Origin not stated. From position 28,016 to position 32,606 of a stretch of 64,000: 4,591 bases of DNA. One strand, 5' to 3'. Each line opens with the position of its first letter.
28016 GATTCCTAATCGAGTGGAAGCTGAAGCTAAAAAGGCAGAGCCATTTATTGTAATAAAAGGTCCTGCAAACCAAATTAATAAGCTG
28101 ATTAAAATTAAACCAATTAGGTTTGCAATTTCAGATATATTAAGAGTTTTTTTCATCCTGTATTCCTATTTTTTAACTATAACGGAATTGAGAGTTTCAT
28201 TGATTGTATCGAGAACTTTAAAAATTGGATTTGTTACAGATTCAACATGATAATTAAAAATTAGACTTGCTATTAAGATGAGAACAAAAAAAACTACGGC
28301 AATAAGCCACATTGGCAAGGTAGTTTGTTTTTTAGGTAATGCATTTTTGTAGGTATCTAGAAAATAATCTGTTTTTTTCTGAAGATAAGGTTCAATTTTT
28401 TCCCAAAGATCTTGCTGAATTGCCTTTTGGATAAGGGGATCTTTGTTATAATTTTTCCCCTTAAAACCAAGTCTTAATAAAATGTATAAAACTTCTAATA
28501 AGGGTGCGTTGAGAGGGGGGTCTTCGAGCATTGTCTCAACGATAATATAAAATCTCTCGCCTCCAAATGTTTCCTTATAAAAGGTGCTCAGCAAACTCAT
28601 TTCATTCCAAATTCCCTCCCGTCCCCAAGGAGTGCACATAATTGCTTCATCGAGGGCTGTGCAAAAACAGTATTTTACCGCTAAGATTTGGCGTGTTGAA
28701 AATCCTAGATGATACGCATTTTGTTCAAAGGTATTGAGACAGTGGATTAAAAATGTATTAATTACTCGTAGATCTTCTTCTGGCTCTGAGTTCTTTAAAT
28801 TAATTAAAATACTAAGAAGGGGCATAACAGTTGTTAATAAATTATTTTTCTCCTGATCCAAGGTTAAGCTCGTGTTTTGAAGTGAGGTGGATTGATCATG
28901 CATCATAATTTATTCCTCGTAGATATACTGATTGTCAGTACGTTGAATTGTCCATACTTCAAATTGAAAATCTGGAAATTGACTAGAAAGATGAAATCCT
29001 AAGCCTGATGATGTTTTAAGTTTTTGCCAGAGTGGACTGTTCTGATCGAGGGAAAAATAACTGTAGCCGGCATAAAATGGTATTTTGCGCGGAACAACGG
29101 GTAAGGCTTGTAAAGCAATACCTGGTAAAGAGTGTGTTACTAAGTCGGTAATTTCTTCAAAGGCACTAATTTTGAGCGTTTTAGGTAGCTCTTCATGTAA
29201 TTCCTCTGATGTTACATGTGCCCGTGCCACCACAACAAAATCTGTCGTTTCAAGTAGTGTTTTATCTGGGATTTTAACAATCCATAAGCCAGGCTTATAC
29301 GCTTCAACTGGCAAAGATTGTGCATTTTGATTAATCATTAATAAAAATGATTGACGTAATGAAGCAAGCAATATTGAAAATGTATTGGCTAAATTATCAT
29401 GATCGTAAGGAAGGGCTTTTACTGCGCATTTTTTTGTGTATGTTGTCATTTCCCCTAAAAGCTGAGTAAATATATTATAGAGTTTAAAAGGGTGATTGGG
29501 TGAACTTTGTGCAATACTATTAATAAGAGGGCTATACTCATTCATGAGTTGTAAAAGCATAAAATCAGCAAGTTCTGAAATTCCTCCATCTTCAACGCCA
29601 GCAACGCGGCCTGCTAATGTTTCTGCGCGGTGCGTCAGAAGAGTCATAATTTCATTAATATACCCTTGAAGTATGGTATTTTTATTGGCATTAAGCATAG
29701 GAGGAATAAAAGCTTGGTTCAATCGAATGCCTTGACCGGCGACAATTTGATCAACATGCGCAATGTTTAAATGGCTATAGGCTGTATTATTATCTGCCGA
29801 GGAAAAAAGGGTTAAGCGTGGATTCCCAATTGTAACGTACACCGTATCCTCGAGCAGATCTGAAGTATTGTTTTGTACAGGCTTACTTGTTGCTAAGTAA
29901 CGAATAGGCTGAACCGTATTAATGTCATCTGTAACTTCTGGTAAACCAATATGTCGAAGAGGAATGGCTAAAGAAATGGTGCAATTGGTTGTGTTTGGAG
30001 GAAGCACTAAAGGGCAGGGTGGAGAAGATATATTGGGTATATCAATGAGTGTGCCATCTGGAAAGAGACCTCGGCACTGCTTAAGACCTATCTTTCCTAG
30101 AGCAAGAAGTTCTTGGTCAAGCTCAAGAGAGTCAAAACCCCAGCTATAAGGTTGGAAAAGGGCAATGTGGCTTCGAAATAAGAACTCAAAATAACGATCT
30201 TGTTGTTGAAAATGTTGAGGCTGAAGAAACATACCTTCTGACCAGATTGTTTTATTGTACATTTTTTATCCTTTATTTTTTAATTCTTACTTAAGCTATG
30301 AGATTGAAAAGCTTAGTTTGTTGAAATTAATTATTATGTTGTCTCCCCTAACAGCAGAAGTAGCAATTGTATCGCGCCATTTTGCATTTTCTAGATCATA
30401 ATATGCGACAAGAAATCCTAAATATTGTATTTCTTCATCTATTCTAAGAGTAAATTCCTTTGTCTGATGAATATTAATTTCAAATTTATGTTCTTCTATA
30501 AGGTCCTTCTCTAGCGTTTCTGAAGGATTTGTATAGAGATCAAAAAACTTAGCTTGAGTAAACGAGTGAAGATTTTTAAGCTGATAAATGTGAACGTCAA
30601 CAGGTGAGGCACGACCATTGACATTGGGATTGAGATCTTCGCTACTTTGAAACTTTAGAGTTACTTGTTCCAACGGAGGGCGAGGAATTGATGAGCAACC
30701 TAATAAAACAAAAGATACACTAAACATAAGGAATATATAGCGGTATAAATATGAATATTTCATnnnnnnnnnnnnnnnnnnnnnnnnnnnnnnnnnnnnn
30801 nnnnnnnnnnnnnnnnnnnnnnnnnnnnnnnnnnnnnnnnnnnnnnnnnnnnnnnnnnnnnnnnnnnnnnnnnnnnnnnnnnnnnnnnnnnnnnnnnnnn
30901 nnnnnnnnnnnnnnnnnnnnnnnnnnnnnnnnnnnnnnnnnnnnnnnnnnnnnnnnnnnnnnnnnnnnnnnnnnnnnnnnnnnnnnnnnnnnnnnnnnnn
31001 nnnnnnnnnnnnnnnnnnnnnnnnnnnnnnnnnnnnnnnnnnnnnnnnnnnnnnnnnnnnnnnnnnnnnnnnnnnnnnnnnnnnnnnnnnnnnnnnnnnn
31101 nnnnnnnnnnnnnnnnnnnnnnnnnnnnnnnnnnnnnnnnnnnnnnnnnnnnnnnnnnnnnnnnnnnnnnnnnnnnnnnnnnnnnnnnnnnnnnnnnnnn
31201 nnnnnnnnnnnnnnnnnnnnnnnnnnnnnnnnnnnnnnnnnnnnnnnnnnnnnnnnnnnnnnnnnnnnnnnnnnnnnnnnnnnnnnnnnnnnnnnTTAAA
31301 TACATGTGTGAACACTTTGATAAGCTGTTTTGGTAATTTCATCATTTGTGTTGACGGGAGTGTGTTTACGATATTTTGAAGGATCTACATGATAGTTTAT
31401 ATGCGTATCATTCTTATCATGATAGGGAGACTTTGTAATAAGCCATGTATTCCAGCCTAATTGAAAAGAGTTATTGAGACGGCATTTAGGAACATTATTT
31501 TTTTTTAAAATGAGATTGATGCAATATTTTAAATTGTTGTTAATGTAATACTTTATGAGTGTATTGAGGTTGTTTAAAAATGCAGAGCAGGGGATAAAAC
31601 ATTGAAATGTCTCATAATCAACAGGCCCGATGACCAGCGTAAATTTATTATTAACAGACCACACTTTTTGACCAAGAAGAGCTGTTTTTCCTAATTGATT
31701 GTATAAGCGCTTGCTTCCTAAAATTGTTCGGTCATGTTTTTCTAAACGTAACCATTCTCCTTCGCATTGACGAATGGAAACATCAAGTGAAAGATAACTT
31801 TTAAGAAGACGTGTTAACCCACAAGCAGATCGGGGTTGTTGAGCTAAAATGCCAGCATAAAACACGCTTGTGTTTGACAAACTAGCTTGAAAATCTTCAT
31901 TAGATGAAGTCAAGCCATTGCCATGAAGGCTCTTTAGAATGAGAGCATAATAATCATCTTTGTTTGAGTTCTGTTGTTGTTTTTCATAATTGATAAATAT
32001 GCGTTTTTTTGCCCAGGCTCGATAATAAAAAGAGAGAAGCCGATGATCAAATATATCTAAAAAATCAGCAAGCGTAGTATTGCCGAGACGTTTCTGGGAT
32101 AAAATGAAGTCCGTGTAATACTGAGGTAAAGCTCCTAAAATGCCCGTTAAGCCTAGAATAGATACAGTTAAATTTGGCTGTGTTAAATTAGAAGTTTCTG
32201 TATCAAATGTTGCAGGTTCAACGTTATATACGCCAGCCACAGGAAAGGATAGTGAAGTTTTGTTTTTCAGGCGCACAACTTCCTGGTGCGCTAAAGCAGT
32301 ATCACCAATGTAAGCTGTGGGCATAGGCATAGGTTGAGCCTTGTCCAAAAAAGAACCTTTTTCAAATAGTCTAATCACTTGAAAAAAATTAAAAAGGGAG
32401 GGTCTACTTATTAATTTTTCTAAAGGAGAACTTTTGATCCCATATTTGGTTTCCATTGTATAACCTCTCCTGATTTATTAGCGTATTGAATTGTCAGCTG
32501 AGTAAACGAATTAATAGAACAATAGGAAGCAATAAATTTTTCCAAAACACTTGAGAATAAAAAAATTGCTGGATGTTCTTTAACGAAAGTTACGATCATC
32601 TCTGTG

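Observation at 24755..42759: Compact T6SS with duplicated sheath gene, and no ClpV, kinase/phosphatase or TagF in the window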

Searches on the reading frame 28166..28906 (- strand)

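Call 3: search_protein_families(library=pfam, proteins=[window:28166-28906:-], max_evalue=0.01)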
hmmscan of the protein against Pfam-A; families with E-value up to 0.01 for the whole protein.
window:28166-28906:- (246 aa): 1 family
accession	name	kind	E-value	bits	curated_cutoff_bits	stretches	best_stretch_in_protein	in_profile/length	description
PF09850.14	DotU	-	1.8e-43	149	27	1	23-219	2-204/205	Type VI secretion system protein DotU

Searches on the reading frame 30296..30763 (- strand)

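Call 3: search_protein_families(library=pfam, proteins=[window:30296-30763:-], max_evalue=0.01)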
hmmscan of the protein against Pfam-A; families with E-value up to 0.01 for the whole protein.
window:30296-30763:- (155 aa): 1 family
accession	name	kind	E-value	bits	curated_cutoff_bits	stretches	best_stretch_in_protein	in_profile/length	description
PF12790.13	T6SS-SciN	-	1.7e-28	99.2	27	1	33-139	2-108/120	Type VI secretion lipoprotein, VasD, EvfM, TssJ, VC_A0113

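Call 6: search_protein_families(library=ncbifam, proteins=[window:30296-30763:-], max_evalue=0.01)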
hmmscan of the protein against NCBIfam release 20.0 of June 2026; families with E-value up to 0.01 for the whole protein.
window:30296-30763:- (155 aa): 1 family
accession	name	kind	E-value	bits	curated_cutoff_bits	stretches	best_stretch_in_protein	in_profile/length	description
TIGR03352.1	VI_chp_3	equivalog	1.7e-33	115.4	31.6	1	11-149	4-144/147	type VI secretion system lipoprotein TssJ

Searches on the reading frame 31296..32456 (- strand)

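Call 3: search_protein_families(library=pfam, proteins=[window:31296-32456:-], max_evalue=0.01)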
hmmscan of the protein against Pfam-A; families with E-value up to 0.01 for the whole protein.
window:31296-32456:- (386 aa): 1 family
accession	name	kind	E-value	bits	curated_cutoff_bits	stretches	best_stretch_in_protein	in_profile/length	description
PF06996.16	T6SS_TssG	-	1.4e-83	281.1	24.6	1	19-339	2-303/304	Type VI secretion, TssG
